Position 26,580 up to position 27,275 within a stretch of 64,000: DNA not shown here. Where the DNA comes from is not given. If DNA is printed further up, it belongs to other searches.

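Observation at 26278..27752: Periplasmic dihaem cytochrome c-DUF302 fusion plus a partner DUF302: candidate undescribed redox module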

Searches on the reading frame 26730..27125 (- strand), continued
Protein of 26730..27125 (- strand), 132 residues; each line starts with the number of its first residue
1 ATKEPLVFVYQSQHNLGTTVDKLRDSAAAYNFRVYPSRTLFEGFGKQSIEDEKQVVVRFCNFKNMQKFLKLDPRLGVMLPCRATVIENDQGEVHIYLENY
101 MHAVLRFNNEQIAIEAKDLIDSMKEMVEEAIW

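Call 66: search_solved_structures(query=A4, max_evalue=1, show_alignments=3)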
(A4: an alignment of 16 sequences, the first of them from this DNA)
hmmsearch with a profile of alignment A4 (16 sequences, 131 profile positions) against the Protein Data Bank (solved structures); distinct sequences matched with E-value up to 1: 5.
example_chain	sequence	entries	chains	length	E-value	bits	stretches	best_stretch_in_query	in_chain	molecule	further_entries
1q9u_A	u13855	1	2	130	1.2e-10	44.3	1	7-126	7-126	Uncharacterized protein APC35924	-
1j3m_A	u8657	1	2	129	7.1e-05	25.6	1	14-106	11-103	the conserved hypothetical protein TT1751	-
7tj1_A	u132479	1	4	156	0.012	18.3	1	7-104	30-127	Putative fluoride ion transporter CrcB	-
4d49_A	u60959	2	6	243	0.027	17.2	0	94-131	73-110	ARMADILLO REPEAT PROTEIN ARM00027 | YIII(Dq.V1)4CPAF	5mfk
5mfi_A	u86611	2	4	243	0.033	16.9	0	94-131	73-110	YIII(Dq.V2)4CqI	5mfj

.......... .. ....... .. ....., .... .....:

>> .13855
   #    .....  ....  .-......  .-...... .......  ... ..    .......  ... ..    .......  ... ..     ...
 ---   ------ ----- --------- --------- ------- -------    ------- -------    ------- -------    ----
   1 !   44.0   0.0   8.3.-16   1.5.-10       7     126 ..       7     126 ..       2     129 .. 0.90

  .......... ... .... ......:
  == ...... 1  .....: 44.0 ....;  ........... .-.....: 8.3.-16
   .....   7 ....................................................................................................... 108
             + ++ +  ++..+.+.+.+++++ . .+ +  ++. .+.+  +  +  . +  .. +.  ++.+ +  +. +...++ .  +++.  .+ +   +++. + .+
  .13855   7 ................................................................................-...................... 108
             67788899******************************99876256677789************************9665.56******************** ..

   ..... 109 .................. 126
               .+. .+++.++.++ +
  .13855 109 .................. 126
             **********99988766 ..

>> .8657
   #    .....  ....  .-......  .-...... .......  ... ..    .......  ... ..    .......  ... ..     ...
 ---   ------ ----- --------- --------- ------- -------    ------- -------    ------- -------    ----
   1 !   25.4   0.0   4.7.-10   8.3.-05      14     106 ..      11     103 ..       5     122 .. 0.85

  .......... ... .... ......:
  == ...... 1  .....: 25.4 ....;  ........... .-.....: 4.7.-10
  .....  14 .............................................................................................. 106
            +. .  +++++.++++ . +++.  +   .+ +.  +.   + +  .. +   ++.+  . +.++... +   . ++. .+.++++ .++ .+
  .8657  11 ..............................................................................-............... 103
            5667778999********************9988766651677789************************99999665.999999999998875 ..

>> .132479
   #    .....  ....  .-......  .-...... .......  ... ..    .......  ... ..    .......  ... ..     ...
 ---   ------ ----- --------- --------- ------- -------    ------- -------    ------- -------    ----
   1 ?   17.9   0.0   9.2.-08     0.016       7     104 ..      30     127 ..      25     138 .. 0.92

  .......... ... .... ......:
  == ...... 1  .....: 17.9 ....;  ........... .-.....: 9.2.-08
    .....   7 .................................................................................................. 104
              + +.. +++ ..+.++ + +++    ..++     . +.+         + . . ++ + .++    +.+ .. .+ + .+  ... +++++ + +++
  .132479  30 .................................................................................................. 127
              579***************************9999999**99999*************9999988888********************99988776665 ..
